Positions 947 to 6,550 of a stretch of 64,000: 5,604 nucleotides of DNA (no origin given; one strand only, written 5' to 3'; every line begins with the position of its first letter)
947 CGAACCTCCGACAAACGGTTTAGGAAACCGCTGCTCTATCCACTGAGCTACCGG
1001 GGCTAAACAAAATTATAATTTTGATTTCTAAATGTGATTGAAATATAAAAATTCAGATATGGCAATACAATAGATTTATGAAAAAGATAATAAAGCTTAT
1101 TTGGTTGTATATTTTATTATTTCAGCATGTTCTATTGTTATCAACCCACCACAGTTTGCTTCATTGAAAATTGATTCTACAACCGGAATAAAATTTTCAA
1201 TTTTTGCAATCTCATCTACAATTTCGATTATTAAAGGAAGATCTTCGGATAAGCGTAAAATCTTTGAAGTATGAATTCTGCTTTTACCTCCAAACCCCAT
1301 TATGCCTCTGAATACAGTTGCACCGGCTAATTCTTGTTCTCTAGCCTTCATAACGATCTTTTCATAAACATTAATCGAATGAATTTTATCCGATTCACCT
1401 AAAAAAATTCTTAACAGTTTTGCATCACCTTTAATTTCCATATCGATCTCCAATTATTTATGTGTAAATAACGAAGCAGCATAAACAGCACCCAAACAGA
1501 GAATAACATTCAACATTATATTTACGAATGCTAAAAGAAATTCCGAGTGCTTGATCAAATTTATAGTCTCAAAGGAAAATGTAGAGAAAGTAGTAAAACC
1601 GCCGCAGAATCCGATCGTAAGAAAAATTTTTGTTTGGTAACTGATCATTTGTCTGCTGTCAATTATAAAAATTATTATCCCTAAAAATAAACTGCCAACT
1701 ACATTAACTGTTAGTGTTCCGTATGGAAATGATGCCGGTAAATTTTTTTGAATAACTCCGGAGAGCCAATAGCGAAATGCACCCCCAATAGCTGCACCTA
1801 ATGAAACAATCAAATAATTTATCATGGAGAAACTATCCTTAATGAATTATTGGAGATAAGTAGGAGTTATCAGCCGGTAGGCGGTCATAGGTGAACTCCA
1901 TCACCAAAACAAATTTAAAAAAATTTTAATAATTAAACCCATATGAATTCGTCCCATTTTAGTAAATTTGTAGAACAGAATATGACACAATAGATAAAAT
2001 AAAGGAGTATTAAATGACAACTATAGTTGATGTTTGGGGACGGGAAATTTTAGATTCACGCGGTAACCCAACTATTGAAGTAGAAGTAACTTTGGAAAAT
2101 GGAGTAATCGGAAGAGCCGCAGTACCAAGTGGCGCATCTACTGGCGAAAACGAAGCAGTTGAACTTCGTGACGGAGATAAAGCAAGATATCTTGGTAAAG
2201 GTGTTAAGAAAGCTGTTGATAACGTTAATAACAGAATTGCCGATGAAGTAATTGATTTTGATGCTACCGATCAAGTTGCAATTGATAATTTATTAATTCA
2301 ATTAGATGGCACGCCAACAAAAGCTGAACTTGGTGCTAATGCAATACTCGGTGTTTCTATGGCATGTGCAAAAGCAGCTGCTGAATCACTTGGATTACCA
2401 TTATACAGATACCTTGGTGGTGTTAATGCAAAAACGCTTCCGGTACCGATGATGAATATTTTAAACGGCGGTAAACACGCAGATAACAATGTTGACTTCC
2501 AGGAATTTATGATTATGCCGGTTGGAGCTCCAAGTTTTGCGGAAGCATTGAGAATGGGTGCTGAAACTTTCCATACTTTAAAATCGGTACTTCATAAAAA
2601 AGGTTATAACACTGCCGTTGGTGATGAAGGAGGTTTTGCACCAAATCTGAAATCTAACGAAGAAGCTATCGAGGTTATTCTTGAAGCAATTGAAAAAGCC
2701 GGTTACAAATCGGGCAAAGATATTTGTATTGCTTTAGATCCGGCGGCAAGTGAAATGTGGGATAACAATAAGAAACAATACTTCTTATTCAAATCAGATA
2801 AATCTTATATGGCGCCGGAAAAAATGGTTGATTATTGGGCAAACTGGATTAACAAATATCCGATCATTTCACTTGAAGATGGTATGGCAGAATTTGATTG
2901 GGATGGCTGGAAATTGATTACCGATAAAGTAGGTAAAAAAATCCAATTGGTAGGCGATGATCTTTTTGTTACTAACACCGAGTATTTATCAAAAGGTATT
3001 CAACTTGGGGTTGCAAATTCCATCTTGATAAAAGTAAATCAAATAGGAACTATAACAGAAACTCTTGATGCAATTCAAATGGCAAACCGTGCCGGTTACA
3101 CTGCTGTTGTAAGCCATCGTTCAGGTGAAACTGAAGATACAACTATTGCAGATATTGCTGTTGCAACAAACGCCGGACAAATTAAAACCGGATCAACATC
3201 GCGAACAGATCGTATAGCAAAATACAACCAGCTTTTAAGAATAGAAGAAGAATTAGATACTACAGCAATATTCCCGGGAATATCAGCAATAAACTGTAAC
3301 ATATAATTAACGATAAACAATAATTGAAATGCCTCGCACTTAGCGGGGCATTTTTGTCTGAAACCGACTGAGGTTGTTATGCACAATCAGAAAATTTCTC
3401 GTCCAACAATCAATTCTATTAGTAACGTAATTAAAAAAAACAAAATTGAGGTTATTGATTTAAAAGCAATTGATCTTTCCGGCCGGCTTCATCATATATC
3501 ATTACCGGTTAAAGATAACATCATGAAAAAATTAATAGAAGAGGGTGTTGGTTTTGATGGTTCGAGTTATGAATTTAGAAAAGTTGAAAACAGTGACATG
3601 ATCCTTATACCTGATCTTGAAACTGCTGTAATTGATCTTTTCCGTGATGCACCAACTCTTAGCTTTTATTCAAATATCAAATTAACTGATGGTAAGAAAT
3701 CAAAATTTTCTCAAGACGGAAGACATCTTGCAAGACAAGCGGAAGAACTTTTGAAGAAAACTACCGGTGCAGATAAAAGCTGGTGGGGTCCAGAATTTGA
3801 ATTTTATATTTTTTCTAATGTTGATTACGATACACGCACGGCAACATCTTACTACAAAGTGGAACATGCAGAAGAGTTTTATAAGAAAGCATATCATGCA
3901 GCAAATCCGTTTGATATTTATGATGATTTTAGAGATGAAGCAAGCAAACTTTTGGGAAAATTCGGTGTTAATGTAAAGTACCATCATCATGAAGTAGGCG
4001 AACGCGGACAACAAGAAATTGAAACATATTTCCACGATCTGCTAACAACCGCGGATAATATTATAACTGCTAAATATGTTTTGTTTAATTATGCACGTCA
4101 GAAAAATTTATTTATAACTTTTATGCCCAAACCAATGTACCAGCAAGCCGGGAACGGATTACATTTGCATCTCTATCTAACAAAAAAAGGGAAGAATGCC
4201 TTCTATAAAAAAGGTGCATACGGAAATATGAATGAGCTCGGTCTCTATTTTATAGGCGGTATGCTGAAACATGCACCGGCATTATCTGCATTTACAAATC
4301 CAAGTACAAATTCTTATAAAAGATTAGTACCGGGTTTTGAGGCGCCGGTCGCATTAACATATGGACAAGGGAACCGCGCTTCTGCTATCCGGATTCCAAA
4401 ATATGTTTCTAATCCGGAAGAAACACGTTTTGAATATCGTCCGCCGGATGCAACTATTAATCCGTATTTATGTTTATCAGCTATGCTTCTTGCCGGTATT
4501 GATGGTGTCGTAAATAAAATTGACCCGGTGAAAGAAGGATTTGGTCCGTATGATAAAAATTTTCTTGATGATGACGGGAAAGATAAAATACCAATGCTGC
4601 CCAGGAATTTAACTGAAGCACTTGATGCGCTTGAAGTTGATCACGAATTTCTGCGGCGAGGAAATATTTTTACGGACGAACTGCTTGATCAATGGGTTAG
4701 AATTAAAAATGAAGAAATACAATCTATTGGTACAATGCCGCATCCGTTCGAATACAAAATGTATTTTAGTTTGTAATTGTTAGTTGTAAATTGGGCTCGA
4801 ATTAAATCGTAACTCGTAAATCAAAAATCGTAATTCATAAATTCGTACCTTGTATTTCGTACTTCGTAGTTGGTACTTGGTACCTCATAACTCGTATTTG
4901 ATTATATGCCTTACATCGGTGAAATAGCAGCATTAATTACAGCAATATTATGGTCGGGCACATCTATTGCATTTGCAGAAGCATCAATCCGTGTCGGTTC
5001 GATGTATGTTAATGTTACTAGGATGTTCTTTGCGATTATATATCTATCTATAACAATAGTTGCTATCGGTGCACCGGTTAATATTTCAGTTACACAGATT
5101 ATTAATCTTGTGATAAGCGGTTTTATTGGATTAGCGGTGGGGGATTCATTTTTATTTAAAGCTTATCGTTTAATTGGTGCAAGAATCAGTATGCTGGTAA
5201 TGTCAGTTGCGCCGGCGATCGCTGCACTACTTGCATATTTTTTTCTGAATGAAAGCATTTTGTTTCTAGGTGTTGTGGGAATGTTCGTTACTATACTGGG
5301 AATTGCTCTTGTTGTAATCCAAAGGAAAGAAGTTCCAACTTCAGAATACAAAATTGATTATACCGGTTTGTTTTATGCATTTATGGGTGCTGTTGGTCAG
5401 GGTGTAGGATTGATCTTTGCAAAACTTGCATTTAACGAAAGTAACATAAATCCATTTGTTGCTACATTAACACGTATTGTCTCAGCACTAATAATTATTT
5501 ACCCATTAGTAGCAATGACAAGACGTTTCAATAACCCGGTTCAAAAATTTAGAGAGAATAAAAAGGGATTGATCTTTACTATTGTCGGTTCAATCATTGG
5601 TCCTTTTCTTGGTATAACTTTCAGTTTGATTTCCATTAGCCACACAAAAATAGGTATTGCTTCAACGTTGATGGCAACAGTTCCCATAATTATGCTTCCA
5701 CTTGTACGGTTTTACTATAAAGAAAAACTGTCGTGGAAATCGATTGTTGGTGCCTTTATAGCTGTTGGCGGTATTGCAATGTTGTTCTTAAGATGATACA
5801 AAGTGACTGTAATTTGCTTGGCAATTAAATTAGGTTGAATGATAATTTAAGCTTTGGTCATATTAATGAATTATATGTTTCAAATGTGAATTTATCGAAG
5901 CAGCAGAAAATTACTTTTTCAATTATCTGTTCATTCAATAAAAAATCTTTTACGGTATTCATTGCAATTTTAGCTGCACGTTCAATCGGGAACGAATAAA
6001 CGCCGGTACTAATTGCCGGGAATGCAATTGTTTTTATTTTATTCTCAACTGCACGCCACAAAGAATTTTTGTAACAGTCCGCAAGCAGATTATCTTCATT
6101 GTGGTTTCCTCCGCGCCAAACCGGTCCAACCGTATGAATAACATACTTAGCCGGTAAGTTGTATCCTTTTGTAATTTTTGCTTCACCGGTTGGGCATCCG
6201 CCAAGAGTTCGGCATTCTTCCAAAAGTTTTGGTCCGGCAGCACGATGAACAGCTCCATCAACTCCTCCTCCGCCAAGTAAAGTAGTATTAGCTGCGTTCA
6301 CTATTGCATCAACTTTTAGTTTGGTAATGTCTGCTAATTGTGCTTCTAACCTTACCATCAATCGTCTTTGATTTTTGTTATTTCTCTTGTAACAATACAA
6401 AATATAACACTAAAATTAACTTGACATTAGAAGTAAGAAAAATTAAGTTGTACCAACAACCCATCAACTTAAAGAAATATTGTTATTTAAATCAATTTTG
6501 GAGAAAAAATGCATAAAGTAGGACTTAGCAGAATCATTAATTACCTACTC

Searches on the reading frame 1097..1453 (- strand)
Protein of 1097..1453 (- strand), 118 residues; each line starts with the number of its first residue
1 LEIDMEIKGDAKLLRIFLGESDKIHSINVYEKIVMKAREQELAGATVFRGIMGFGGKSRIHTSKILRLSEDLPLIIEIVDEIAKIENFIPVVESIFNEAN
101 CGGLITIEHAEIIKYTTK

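Call 94: search_protein_families(library=pfam, proteins=[window:1097-1453:-], max_evalue=0.00001)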
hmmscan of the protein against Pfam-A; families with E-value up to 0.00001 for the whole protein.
window:1097-1453:- (118 aa): 1 family
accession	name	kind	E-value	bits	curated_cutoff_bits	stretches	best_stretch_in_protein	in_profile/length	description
PF02641.20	DUF190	-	1.8e-35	121.5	23.4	1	12-112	1-97/97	Uncharacterized ACR, COG1993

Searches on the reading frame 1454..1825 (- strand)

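Call 94: search_protein_families(library=pfam, proteins=[window:1454-1825:-], max_evalue=0.00001)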
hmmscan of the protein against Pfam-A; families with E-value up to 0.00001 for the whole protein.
window:1454-1825:- (123 aa): 1 family
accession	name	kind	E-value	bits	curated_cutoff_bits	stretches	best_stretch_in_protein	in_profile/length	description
PF02537.21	CRCB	-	1.2e-28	99.9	32.9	1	5-116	1-101/103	CrcB-like protein, Camphor Resistance (CrcB)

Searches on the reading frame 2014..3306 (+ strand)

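Call 21: search_protein_families(library=pfam, proteins=[window:2014-3306:+], max_evalue=0.0001)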
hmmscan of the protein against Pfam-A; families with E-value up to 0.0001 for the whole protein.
window:2014-3306:+ (430 aa): 3 families
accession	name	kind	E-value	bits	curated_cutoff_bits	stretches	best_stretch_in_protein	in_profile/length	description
PF00113.28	Enolase_C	-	2.1e-133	444.6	21.5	1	140-426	2-293/296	Enolase, C-terminal TIM barrel domain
PF03952.21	Enolase_N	-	4.5e-62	208.5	35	1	4-134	1-131/131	Enolase, N-terminal domain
PF07476.17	MAAL_C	-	4.9e-05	23.1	27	1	304-390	134-221/249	Methylaspartate ammonia-lyase C-terminus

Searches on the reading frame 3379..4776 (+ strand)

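Call 21: search_protein_families(library=pfam, proteins=[window:3379-4776:+], max_evalue=0.0001)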
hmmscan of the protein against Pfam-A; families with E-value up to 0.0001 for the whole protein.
window:3379-4776:+ (465 aa): 2 families
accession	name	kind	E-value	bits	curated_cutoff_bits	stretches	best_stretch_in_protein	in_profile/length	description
PF00120.29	Gln-synt_C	-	7.4e-105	351.2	24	1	112-462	2-344/344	Glutamine synthetase, catalytic domain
PF03951.24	Gln-synt_N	-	2.1e-20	72.5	33.4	1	23-100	2-79/82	Glutamine synthetase, beta-Grasp domain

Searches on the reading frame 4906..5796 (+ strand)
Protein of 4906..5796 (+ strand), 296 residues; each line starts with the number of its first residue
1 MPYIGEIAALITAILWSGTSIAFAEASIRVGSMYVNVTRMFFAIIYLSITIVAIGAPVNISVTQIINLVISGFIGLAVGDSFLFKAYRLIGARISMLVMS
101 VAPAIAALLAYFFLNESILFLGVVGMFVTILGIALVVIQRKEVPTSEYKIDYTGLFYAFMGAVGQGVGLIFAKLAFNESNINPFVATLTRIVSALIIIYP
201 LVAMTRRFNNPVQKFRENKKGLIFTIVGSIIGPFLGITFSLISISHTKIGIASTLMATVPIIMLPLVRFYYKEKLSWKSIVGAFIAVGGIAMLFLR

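Call 21: search_protein_families(library=pfam, proteins=[window:4906-5796:+], max_evalue=0.0001)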
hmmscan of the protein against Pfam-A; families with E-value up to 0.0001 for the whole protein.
window:4906-5796:+ (296 aa): 2 families
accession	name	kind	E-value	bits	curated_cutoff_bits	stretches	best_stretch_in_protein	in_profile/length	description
PF00892.27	EamA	-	5.1e-32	111.4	28.2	2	153-294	2-134/135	EamA-like transporter family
PF05653.20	Mg_trans_NIPA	-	9.2e-05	22.2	26.2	1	69-140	52-123/295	Magnesium transporter NIPA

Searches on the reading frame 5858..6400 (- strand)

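Call 4: search_protein_families(library=pfam, proteins=[window:5858-6400:-], max_evalue=0.01)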
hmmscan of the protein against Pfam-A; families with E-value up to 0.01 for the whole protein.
window:5858-6400:- (180 aa): 1 family
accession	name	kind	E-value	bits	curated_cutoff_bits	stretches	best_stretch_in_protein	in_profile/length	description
PF01661.27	Macro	-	4.7e-50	168.9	22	1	34-146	1-118/118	Macro domain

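Call 5: search_protein_families(library=ncbifam, proteins=[window:5858-6400:-], max_evalue=0.01)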
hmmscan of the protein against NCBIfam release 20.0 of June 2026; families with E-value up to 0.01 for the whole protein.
window:5858-6400:- (180 aa): 11 families
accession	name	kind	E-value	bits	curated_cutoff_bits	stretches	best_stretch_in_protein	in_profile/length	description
NF001664.0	PRK00431.1-6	equivalog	3.2e-69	231.8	200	1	15-178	1-167/173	O-acetyl-ADP-ribose deacetylase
NF001660.0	PRK00431.1-1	equivalog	2.4e-65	219.4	271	1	16-179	3-170/177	O-acetyl-ADP-ribose deacetylase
NF001663.0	PRK00431.1-4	equivalog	1e-64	217.8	285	1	22-180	13-175/180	ADP-ribose-binding protein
NF001661.0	PRK00431.1-2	equivalog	7.2e-56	188.9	291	1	17-177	2-168/179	O-acetyl-ADP-ribose deacetylase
NF003163.0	PRK04143.1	equivalog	2.7e-46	158.1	272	1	23-179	90-259/265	protein-ADP-ribose hydrolase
NF009880.0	PRK13341.1-1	equivalog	1.1e-41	142.9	891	1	22-173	433-590/599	AAA family ATPase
NF001667.0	PRK00431.2-3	equivalog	2.3e-33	115.4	252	1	20-178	12-171/182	ADP-ribose-binding protein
NF001668.0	PRK00431.2-4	equivalog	9e-31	106.9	278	1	21-177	54-209/220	ADP-ribose-binding protein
NF001665.0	PRK00431.2-1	equivalog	9e-28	97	315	1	22-177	14-168/177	ADP-ribose-binding protein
NF001662.0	PRK00431.1-3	equivalog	1.6e-25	90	215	2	84-175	84-176/185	[protein ADP-ribosylglutamate] hydrolase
NF001666.0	PRK00431.2-2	equivalog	6.8e-16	58.6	246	1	20-176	5-158/164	ADP-ribose-binding protein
